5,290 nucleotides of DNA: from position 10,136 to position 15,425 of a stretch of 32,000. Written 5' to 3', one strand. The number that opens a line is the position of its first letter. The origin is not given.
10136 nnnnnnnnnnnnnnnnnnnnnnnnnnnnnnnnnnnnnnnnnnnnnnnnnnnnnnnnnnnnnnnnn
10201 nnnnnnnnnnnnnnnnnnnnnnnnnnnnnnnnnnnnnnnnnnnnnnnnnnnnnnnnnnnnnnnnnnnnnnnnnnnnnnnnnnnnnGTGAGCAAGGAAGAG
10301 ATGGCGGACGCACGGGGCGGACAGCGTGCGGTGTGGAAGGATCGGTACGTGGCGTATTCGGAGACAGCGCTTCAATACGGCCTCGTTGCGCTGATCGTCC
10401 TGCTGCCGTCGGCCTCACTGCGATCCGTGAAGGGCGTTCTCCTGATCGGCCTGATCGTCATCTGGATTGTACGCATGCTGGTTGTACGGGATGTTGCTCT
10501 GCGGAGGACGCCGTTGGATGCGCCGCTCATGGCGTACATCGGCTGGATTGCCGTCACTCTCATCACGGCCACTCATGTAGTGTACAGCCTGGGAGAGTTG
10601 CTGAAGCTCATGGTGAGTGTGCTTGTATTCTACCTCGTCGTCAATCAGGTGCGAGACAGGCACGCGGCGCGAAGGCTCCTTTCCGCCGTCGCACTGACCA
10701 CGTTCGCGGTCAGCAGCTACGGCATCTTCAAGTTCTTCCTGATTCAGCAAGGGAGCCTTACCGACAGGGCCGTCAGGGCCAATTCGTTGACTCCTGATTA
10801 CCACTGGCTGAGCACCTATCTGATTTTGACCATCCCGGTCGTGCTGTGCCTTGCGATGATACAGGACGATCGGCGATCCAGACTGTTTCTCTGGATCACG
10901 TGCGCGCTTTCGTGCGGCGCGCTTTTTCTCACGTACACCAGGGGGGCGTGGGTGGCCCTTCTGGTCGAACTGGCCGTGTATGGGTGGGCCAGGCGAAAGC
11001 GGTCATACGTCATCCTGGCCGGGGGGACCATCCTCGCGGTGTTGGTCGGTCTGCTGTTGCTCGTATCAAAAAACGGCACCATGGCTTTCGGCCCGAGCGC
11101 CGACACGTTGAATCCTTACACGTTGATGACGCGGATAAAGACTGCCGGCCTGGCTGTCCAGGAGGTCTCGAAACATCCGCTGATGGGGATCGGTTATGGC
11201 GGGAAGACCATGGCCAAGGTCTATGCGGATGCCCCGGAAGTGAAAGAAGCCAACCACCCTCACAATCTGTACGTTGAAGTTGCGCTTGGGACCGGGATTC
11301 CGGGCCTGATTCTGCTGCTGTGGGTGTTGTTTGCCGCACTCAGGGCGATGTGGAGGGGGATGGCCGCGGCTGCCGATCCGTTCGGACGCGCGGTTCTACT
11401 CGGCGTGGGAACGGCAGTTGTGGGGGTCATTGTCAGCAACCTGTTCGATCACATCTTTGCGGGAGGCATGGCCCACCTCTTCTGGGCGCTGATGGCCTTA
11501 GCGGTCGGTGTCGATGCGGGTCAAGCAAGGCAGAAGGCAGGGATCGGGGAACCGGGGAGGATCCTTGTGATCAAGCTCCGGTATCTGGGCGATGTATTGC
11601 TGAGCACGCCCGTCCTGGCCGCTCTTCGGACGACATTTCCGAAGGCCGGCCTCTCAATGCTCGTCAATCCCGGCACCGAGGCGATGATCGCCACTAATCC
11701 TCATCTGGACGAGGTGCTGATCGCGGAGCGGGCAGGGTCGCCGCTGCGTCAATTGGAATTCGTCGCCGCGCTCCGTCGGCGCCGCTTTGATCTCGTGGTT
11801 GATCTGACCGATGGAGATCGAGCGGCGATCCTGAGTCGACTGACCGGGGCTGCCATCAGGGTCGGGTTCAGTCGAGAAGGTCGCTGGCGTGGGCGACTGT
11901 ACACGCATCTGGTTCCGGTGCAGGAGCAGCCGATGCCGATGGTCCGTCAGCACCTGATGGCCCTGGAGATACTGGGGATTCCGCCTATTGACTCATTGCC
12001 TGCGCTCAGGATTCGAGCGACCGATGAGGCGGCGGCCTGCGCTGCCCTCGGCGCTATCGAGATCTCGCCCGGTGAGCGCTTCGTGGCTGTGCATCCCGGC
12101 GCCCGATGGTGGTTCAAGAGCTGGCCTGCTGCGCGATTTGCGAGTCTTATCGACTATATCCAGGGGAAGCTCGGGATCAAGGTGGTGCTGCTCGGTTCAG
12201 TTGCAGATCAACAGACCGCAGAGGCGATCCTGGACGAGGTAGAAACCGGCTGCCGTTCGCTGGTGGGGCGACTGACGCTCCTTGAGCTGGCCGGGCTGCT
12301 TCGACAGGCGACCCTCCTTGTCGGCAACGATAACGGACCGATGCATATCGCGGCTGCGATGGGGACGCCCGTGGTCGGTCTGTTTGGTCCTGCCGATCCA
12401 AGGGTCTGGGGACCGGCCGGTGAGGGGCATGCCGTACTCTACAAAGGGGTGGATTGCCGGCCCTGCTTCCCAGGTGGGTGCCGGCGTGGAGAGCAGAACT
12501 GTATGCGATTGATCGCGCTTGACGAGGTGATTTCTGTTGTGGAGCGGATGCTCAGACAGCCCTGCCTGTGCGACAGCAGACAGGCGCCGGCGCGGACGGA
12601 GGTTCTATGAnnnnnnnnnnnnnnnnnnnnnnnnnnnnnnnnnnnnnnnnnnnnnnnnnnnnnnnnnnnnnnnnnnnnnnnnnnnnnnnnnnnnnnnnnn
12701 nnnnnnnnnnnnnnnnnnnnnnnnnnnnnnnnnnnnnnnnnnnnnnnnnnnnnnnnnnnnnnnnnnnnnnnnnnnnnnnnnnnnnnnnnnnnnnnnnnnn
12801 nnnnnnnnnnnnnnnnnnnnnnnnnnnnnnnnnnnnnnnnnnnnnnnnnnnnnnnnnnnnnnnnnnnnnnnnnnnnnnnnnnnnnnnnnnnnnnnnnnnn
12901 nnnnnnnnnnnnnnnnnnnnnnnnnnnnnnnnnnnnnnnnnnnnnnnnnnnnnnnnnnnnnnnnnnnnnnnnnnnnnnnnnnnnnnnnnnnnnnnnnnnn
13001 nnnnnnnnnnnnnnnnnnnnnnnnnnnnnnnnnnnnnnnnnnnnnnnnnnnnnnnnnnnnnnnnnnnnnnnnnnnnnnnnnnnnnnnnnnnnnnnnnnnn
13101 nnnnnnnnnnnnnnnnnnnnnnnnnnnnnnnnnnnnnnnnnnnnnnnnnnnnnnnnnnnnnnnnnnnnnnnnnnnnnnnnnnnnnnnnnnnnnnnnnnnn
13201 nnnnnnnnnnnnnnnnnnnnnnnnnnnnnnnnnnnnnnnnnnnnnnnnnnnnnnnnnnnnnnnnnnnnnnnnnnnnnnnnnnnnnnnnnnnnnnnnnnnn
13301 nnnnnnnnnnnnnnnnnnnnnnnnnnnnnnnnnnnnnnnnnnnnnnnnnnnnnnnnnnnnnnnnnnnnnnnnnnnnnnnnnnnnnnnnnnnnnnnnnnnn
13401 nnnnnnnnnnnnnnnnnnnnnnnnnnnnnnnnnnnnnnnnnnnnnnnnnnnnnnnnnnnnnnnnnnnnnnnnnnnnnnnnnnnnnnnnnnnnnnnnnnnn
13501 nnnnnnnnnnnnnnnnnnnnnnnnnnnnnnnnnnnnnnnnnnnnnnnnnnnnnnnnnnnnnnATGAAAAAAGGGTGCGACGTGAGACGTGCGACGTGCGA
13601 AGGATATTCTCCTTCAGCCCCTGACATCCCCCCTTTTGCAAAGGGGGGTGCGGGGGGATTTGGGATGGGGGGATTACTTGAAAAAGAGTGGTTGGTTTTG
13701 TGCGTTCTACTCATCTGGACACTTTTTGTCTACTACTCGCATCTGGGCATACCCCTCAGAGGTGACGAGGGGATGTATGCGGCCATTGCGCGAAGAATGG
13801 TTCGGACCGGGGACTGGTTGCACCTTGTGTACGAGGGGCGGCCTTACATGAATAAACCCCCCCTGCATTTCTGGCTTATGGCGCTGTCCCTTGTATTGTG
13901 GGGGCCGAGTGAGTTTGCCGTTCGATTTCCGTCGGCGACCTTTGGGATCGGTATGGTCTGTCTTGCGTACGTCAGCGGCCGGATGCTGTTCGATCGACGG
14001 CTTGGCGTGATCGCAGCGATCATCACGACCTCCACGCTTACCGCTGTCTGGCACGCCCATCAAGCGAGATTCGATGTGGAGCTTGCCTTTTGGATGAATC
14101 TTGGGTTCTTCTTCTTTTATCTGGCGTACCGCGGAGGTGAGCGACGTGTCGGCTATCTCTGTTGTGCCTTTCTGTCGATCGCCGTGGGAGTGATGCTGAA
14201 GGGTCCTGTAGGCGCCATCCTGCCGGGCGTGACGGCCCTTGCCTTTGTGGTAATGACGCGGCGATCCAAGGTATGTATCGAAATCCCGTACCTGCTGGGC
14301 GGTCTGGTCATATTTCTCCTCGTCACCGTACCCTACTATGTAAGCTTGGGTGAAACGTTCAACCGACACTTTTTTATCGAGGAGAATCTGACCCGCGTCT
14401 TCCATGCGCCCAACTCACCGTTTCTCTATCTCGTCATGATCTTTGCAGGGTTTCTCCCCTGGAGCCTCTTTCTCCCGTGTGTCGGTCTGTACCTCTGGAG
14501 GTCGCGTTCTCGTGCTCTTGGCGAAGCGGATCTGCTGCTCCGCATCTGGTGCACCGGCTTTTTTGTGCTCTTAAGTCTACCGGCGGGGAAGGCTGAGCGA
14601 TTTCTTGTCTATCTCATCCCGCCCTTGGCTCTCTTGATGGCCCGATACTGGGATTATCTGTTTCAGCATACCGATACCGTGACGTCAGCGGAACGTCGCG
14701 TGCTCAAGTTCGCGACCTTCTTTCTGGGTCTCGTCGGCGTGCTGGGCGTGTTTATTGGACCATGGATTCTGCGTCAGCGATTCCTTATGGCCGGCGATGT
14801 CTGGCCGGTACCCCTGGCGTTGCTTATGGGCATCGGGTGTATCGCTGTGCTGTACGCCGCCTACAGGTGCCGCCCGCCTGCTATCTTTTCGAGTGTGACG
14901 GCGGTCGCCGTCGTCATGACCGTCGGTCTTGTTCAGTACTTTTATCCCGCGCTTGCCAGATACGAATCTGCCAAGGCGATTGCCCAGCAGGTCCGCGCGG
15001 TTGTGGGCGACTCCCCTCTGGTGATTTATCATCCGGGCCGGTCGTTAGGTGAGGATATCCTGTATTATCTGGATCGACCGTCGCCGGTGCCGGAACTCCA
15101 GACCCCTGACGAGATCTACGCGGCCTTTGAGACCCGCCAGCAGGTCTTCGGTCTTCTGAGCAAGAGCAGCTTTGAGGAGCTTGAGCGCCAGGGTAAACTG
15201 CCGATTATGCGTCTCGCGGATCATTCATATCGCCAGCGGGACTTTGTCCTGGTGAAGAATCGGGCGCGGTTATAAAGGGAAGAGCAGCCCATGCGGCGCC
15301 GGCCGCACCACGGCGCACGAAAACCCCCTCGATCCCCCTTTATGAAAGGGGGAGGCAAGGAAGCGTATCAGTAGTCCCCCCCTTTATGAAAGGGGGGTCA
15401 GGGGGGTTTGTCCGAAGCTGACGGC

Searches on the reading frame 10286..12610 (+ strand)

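Call 13: search_protein_families(library=pfam, proteins=[window:10286-12610:+], max_evalue=0.00001)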
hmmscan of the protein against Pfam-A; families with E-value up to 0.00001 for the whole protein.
window:10286-12610:+ (774 aa): 2 families
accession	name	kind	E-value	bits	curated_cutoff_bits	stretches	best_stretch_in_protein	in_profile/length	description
PF01075.23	Glyco_transf_9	-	1.2e-44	153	22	1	492-733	4-242/247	Glycosyltransferase family 9 (heptosyltransferase)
PF04932.20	Wzy_C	-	1.3e-21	77.4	31.7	1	205-345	2-149/149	O-Antigen ligase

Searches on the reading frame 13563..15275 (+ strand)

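Call 7: search_protein_families(library=ncbifam, proteins=[window:13563-15275:+])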
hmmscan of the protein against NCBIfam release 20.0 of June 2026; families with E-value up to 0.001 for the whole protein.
window:13563-15275:+ (570 aa): 1 family
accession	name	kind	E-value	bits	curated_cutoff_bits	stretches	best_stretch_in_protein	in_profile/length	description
NF009784.2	PRK13279.1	equivalog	3.4e-37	128.3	567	1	45-463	11-429/539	lipid IV(A) 4-amino-4-deoxy-L-arabinosyltransferase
